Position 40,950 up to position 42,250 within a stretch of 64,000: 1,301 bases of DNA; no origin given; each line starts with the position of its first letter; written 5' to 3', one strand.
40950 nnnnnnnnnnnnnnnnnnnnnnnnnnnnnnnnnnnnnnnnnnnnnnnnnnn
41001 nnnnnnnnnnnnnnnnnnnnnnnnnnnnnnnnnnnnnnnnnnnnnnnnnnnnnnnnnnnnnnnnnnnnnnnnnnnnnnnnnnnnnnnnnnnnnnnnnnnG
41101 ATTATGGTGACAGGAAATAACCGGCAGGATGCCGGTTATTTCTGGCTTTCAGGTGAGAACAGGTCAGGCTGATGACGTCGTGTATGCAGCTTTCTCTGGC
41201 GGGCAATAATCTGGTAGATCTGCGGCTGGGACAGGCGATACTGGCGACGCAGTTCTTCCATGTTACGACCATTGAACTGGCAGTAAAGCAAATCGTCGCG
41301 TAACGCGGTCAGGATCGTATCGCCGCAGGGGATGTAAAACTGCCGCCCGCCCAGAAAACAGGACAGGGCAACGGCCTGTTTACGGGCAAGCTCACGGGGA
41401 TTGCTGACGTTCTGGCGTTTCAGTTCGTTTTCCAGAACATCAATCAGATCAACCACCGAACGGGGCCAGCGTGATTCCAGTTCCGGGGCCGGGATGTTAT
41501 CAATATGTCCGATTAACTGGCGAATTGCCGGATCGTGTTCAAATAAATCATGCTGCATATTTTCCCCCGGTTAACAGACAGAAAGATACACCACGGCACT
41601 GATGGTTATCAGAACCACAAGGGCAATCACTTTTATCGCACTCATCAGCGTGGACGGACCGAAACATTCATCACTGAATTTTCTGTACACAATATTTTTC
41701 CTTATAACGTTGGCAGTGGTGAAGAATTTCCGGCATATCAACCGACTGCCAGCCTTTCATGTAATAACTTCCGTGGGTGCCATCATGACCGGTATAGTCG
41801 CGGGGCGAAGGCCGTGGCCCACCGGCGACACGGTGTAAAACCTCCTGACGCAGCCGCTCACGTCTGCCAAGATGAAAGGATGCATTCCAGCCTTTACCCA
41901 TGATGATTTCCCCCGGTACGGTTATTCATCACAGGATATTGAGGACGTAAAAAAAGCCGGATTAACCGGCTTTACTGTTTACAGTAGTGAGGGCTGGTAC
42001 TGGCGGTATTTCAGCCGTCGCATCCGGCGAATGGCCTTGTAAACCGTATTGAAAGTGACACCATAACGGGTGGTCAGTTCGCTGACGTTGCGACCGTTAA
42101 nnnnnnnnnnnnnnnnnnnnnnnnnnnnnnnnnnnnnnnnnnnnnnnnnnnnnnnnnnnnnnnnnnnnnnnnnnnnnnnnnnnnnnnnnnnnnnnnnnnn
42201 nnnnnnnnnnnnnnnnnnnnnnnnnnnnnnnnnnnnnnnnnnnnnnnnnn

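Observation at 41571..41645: Possible 24-aa hydrophobic micro-ORF immediately upstream of Mu C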

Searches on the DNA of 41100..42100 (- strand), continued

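Call 39: search_dna_similar(query=window:41559-41700:-, collection=ecoli_genomes, mode=distant, max_rows=60, max_evalue=0.001)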
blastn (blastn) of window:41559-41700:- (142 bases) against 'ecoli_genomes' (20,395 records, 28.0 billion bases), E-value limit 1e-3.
Records with a match: 40; places in all: 47; records where one place covers at least 80% of the query: 40.
Genomes with a match: 40 of 5426; with a place that covers at least 80% of the query: 40. Places per genome that has any: lowest 1, median 1, highest 3. On chromosomes: 47 places; on plasmids: 0.
Best place of each record, by identity: >=99% 1; 95-99% 33; 90-95% 6.
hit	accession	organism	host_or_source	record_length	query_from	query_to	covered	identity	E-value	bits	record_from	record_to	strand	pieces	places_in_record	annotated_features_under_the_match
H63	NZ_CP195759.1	Escherichia coli strain JCKP02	yak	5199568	1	142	100%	98.6%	5e-63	248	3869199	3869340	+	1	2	hypothetical protein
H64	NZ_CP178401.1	Escherichia coli strain N1286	Homo sapiens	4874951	1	142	100%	98.6%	5e-63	248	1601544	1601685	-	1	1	hypothetical protein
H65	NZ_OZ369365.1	Escherichia coli strain Esc30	not applicable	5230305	1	142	100%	98.6%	5e-63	248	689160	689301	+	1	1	hypothetical protein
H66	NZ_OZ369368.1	Escherichia coli strain Esc31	not applicable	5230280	1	142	100%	98.6%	5e-63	248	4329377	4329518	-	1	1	hypothetical protein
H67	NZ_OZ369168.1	Escherichia coli strain BLSE177-2012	Homo sapiens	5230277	1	142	100%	98.6%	5e-63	248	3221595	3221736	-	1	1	hypothetical protein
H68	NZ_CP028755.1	Escherichia coli strain A20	Mexican long-nosed bat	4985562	1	142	100%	97.9%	2e-61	243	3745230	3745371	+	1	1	hypothetical protein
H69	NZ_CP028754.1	Escherichia coli strain A21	opossum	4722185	1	142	100%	97.9%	2e-61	243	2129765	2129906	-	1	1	hypothetical protein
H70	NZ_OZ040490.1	Escherichia coli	-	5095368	1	142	100%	97.9%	2e-61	243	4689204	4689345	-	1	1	hypothetical protein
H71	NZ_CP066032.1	Escherichia coli strain FDAARGOS_1059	missing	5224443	1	142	100%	97.2%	3e-60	239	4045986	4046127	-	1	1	hypothetical protein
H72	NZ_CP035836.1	Escherichia coli strain WS1933D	Homo sapiens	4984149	1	142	100%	97.2%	3e-60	239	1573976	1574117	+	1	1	hypothetical protein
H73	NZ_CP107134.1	Escherichia coli strain S6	human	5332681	1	142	100%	97.2%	3e-60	239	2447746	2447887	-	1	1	hypothetical protein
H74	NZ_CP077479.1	Escherichia coli O111:H2 strain 12A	Homo sapiens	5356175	1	142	100%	97.2%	3e-60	239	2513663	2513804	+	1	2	hypothetical protein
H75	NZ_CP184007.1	Escherichia coli strain 1290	Homo sapiens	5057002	1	142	100%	97.2%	3e-60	239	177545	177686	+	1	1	hypothetical protein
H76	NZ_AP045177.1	Escherichia coli strain JNEC-KY180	Homo sapiens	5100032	1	142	100%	97.2%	3e-60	239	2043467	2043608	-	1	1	hypothetical protein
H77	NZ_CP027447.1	Escherichia coli strain 2014C-3075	Homo sapiens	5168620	1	140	99%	98.6%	6e-62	244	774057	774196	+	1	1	hypothetical protein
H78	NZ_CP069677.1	Escherichia coli O126:H45 strain MIN10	Homo sapiens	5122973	12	142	92%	99.2%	4e-58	233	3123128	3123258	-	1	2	none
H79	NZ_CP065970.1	Escherichia coli strain FDAARGOS_1058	missing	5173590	12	142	92%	98.5%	5e-57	228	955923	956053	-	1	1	none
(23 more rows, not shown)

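Call 51: get_annotated_region(hit=H15, flank=1500)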
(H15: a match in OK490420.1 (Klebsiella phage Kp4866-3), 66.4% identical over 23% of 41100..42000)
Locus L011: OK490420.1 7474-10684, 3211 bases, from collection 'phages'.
description: UNVERIFIED: Klebsiella phage Kp4866-3, complete genome.
organism: Klebsiella phage Kp4866-3 (NCBI taxid 2895877)
taxonomy: Viruses; Duplodnaviria; Heunggongvirae; Uroviricota; Caudoviricetes
host: Klebsiella pneumoniae; source: -; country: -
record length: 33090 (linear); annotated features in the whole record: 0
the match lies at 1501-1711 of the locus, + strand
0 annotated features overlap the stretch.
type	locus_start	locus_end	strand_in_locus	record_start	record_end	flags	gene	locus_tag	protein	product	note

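Call 55: get_annotated_region(hit=H63, flank=500)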
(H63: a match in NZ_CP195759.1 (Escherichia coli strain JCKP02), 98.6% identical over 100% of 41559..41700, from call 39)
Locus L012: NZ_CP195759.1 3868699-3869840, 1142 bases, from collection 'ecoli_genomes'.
description: Escherichia coli strain JCKP02 chromosome, complete genome
organism: Escherichia coli strain JCKP02 (NCBI taxid 562)
replicon: chromosome; assembly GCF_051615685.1
host: yak; source: -; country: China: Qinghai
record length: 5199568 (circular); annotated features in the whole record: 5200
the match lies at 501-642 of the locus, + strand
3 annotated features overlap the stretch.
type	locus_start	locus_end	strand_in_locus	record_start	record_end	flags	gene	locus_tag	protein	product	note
CDS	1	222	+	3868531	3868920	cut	-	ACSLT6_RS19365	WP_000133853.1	Mor transcription activator family protein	-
CDS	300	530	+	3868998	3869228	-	-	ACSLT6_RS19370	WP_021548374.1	hypothetical protein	-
CDS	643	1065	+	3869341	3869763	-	-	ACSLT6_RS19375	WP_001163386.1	Mor transcription activator family protein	-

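Call 56: get_annotated_region(hit=H68, flank=500)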
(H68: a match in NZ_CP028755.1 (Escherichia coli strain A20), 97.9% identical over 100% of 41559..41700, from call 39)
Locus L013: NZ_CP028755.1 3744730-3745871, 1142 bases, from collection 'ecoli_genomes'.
description: Escherichia coli strain A20 chromosome, complete genome
organism: Escherichia coli strain A20 (NCBI taxid 562)
replicon: chromosome; assembly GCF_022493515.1
host: Mexican long-nosed bat; source: feces; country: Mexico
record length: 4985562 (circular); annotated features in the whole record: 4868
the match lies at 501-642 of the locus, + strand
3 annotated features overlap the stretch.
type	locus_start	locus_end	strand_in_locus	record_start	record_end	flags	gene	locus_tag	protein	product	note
CDS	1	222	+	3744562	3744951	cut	-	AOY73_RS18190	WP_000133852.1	Mor transcription activator family protein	-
CDS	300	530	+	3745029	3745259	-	-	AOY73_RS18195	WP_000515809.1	hypothetical protein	-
CDS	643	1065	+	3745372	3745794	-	-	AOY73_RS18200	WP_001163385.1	Mor transcription activator family protein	-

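Call 57: get_annotated_region(hit=H73, flank=500)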
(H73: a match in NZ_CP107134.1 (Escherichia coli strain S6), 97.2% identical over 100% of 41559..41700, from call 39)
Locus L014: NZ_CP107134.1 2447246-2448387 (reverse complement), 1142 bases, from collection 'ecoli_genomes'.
description: Escherichia coli strain S6 chromosome, complete genome
organism: Escherichia coli strain S6 (NCBI taxid 562)
replicon: chromosome; assembly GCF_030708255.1
host: -; source: human; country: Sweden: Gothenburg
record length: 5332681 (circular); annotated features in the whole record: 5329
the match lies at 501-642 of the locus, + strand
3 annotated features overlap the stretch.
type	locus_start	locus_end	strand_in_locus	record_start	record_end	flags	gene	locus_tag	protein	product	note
CDS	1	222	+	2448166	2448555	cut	-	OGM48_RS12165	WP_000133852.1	Mor transcription activator family protein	-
CDS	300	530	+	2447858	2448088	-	-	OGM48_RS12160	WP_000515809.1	hypothetical protein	-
CDS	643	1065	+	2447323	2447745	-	-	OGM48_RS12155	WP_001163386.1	Mor transcription activator family protein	-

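Call 58: get_annotated_region(hit=H77, flank=500)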
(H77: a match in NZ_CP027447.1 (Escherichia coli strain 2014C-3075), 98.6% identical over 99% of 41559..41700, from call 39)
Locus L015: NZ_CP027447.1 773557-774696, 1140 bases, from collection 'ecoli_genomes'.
description: Escherichia coli strain 2014C-3075 chromosome, complete genome
organism: Escherichia coli strain 2014C-3075 (NCBI taxid 562)
replicon: chromosome; assembly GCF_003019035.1
host: Homo sapiens; source: stool; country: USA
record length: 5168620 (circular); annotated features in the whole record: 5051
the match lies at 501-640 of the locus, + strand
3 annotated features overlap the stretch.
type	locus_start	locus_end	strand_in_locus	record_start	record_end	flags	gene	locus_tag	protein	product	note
CDS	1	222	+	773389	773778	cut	-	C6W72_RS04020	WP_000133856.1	Mor transcription activator family protein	-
CDS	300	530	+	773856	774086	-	-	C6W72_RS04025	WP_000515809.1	hypothetical protein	-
CDS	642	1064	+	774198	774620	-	-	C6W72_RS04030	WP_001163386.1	Mor transcription activator family protein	-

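Call 59: get_annotated_region(hit=H78, flank=500)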
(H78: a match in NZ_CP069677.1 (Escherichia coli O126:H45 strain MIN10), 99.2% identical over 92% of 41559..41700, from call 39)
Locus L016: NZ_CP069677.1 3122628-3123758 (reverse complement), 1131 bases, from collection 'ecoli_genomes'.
description: Escherichia coli O126:H45 strain MIN10 chromosome, complete genome
organism: Escherichia coli O126:H45 strain MIN10 (NCBI taxid 2810407)
replicon: chromosome; assembly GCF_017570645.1
host: Homo sapiens; source: -; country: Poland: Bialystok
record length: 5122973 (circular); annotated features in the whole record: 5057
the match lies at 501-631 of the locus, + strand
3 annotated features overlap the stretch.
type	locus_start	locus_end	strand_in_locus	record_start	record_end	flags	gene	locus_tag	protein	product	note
CDS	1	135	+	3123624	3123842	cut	-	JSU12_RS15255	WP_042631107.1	hypothetical protein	-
CDS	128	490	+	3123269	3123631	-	-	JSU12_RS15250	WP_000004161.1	hypothetical protein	-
CDS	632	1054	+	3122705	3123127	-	-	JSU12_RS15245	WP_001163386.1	Mor transcription activator family protein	-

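Call 60: get_annotated_region(hit=H79, flank=500)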
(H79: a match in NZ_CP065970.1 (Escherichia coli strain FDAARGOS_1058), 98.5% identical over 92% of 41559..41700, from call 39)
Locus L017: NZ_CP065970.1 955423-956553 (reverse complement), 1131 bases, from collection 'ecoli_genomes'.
description: Escherichia coli strain FDAARGOS_1058 chromosome, complete genome
organism: Escherichia coli strain FDAARGOS_1058 (NCBI taxid 562)
replicon: chromosome; assembly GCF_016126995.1
host: missing; source: missing; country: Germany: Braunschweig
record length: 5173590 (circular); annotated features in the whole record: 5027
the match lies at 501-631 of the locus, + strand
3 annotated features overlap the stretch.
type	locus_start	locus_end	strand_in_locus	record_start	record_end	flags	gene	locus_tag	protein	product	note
CDS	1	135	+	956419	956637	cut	-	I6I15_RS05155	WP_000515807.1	hypothetical protein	-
CDS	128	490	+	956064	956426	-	-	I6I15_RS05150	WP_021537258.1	hypothetical protein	-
CDS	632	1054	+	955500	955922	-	-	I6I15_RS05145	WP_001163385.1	Mor transcription activator family protein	-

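Call 64: search_rna_families(source=window, start=41100, end=42100, threshold=evalue, max_evalue=1)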
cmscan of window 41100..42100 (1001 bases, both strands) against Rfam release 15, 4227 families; matches with E-value up to 1: 1.
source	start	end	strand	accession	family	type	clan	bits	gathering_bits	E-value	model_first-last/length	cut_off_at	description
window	41948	42006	-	RF00370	sroD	Gene; sRNA;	-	20.2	50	0.32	1-86/86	no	sroD RNA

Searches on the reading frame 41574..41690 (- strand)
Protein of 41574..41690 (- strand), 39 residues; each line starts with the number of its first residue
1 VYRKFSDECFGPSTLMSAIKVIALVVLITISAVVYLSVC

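Call 18: search_protein_families(library=phrogs, proteins=[window:41574-41690:-], max_evalue=1)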
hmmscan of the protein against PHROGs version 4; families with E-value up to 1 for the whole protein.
seq(39 aa): 1 family
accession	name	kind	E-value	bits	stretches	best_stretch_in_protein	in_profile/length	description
phrog_19823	-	unknown function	1.8e-29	102.3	1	1-39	1-39/39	-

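Call 19: search_protein_families(library=pfam, proteins=[window:41574-41690:-], max_evalue=1)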
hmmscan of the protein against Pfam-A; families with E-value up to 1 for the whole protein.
seq(39 aa): 0 families

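Call 29: search_protein_representatives(protein=window:41574-41690:-)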
Query: 39 residues. Proteins with E-value up to 0.001 (for the whole library): 3; up to 1e-10: 1; up to 1e-30: 0. The best 3 are listed.
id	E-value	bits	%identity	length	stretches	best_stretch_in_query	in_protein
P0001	2.9e-16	72.0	97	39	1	1-39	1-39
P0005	1.7e-09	51.7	83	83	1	1-35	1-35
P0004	3.4e-09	50.8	80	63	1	1-35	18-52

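Call 30: search_dna_similar(query=window:41574-41690:-, collection=phages, mode=protein, max_evalue=10, max_rows=40)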
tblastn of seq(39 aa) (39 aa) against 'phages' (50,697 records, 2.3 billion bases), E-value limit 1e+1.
Records with a match: 16; places in all: 17; records where one place covers at least 80% of the query: 14.
Best place of each record, by identity: >=99% 4; 95-99% 3; 90-95% 4; 80-90% 3; 60-80% 2.
By first word of the organism name: Escherichia 7; Yersinia 5; Shigella 2; Bacillus 2.
By host as written in the record: Yersinia pestis EV76-CN 4; Escherichia coli 3; - 2; Shigella flexneri serotype 4a 2; Escherichia sp. 1; Escherichia coli C 1; Yersinia pestis 1; Bacillus thuringiensis serovar kurstaki 1; and 1 more.
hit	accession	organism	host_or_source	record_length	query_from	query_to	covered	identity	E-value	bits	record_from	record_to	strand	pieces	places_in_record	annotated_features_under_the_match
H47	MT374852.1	Yersinia phage vB_YpM_3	Yersinia pestis EV76-CN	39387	1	39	100%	100.0%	1e-17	79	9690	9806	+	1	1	hypothetical protein (x2)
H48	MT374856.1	Yersinia phage vB_YpM_23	Yersinia pestis EV76-CN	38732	1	39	100%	100.0%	1e-17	79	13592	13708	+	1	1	hypothetical protein (x2)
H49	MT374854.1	Yersinia phage vB_YpM_6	Yersinia pestis EV76-CN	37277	1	39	100%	100.0%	1e-17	79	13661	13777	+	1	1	hypothetical protein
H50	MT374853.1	Yersinia phage vB_YpM_5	Yersinia pestis EV76-CN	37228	1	39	100%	100.0%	1e-17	79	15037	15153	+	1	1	hypothetical protein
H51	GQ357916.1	Escherichia phage D108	Escherichia coli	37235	1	39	100%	97.4%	6e-17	76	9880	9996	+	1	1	20: conserved hypothetical protein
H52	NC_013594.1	Escherichia phage D108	Escherichia coli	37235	1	39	100%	97.4%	6e-17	76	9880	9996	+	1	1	20: hypothetical protein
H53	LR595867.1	Escherichia virus Mu_3F6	-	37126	1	39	100%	97.4%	6e-17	76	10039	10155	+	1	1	Phage protein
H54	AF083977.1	Escherichia phage Mu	Escherichia sp.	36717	1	39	100%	94.9%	1e-16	76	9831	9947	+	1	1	transmembrane domain-containing protein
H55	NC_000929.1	Escherichia phage Mu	Escherichia coli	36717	1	39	100%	94.9%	1e-16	76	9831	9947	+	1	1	hypothetical protein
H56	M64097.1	Escherichia phage Mu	-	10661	1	39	100%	94.9%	1e-16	76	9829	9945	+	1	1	putative; label: F-60 | putative; label: E-64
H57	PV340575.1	Escherichia phage PhiR68_1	Escherichia coli C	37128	1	39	100%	94.9%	3e-16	74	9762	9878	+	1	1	hypothetical protein (x2)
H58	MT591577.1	Yersinia phage vB_YpM_Tongde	Yersinia pestis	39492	1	39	100%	89.7%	4e-15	71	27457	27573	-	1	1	hypothetical protein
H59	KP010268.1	Shigella phage SfMu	Shigella flexneri serotype 4a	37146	1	39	100%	89.7%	4e-15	71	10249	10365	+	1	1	hypothetical protein (x2)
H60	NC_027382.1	Shigella phage SfMu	Shigella flexneri serotype 4a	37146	1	39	100%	89.7%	4e-15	71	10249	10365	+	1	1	hypothetical protein (x2)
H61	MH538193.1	Bacillus phage Saddex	Bacillus thuringiensis serovar kurstaki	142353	2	15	36%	71.4%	5e+0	29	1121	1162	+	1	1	none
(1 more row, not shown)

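Call 52: search_protein_families(library=ncbifam, proteins=[window:41574-41690:-], max_evalue=10)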
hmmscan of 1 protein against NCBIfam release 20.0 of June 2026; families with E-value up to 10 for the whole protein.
seq(39 aa): 0 families

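Call 53: search_protein_families(library=padloc, proteins=[window:41574-41690:-], max_evalue=10)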
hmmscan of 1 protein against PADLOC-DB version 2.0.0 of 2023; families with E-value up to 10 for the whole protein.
seq(39 aa): 0 families

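Call 69: find_encoding_contigs(protein=P0005, flank=1500, max_places=3)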
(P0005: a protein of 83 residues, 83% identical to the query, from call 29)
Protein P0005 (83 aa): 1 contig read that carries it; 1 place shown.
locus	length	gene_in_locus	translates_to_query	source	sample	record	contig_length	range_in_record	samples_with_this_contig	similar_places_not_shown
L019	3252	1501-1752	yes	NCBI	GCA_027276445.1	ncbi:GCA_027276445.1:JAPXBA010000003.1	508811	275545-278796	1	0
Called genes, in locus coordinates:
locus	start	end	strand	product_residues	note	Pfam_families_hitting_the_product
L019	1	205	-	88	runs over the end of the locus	-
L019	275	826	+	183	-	PF06252:GemA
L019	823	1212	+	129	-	PF08765:Mor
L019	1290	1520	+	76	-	PF26867:Phage_Mu_gp18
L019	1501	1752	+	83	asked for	-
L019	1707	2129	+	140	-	PF08765:Mor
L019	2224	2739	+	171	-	PF00959:Phage_lysozyme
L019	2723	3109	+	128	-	PF10828:DUF2570 (weak)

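Call 71: predict_structure(protein=window:41574-41690:-)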
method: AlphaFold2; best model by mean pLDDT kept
length: 39 residues; sequences in the alignment: 1
mean_pLDDT: 81.5   pTM: 0.45
mean pLDDT of the five models: 81.5, 80.4, 79.9, 78.5, 76.6
residues with pLDDT >= 90: 18; 70-90: 8; 50-70: 13; < 50: 0
segments of 3 or more residues with pLDDT < 50: none
pLDDT, mean of each block of 10 residues (from residue 1): 61 77 96 94
secondary structure, 60 per line:
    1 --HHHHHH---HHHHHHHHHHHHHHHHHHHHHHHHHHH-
elements in order: H3-8 H12-38
